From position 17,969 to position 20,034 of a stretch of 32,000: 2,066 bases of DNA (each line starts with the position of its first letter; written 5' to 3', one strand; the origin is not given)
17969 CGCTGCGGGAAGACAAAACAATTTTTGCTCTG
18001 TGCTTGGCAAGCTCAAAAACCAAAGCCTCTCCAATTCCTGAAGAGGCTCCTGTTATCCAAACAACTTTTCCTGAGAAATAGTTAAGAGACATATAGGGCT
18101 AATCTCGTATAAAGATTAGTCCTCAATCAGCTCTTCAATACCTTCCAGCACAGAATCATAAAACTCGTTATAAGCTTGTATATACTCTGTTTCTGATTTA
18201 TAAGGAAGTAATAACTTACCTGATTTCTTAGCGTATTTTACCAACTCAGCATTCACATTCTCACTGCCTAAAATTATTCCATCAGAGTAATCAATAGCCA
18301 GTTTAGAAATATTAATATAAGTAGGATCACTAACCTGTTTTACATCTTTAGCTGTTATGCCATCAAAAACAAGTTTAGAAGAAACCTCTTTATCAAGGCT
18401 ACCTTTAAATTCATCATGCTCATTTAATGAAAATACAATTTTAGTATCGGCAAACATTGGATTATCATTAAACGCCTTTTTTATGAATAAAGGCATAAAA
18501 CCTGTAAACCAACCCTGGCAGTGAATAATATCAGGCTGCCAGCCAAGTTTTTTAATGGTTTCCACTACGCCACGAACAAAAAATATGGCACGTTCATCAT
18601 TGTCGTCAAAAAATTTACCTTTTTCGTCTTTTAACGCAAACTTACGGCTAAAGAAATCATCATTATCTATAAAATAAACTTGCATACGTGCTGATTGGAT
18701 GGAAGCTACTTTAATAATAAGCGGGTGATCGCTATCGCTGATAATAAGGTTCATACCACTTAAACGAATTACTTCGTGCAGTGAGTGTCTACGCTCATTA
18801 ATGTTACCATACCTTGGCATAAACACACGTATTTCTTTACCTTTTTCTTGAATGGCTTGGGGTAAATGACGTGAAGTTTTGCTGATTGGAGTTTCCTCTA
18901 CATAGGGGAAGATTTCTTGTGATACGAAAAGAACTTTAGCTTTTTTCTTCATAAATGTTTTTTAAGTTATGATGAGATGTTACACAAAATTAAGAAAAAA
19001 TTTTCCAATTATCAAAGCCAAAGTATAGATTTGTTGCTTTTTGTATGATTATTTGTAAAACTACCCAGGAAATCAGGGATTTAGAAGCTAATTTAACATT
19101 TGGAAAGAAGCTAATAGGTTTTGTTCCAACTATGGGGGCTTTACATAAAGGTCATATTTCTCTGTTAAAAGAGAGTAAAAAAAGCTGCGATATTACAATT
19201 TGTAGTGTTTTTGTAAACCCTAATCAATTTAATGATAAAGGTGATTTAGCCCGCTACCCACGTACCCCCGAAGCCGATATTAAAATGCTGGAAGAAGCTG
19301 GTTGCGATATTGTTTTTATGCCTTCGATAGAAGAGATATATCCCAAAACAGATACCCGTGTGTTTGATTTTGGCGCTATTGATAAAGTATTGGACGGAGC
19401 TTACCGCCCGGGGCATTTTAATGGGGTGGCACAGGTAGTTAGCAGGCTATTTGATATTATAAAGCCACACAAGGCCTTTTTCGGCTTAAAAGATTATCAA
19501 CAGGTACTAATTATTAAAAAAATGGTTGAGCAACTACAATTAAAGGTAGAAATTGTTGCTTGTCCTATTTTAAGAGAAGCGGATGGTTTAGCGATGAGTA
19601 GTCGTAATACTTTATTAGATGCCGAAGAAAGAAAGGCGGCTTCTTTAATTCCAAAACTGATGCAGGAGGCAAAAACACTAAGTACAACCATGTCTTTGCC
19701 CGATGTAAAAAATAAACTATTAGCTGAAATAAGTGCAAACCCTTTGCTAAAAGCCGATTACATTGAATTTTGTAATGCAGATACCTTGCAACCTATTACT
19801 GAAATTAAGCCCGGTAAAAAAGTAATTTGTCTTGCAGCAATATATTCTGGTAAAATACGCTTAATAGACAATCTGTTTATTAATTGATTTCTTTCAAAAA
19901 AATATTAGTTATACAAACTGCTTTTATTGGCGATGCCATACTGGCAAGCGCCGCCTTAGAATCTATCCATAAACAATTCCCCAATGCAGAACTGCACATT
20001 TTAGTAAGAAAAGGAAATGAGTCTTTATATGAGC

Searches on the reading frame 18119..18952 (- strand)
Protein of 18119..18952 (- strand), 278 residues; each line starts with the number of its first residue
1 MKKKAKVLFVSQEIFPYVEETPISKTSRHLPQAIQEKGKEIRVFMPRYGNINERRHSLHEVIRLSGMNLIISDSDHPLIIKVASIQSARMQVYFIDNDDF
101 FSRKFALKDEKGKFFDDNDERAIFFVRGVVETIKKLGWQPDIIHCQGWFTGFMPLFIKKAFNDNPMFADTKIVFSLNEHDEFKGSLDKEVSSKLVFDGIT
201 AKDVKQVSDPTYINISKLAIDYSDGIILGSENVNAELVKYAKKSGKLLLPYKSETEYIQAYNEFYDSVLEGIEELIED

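Call 6: search_protein_families(library=pfam, proteins=[window:18119-18952:-], max_evalue=0.01)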
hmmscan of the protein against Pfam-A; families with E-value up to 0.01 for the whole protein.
window:18119-18952:- (278 aa): 2 families
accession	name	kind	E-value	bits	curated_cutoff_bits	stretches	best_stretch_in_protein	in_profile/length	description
PF08323.17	Glyco_transf_5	-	3.5e-48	164.8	22.7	1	6-241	1-228/239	Starch synthase catalytic domain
PF13439.12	Glyco_transf_4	-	5e-05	23.8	28.5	1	117-240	52-152/170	Glycosyltransferase Family 4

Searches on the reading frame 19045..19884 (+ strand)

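Call 6: search_protein_families(library=pfam, proteins=[window:19045-19884:+], max_evalue=0.01)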
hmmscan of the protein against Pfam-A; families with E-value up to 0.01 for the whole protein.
window:19045-19884:+ (280 aa): 2 families
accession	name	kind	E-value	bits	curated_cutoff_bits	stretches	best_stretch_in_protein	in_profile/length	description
PF02569.21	Pantoate_ligase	-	7.6e-99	330.6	20.7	1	3-277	2-267/268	Pantoate-beta-alanine ligase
PF01467.32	CTP_transf_like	-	0.0003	21.4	21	1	33-100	9-73/133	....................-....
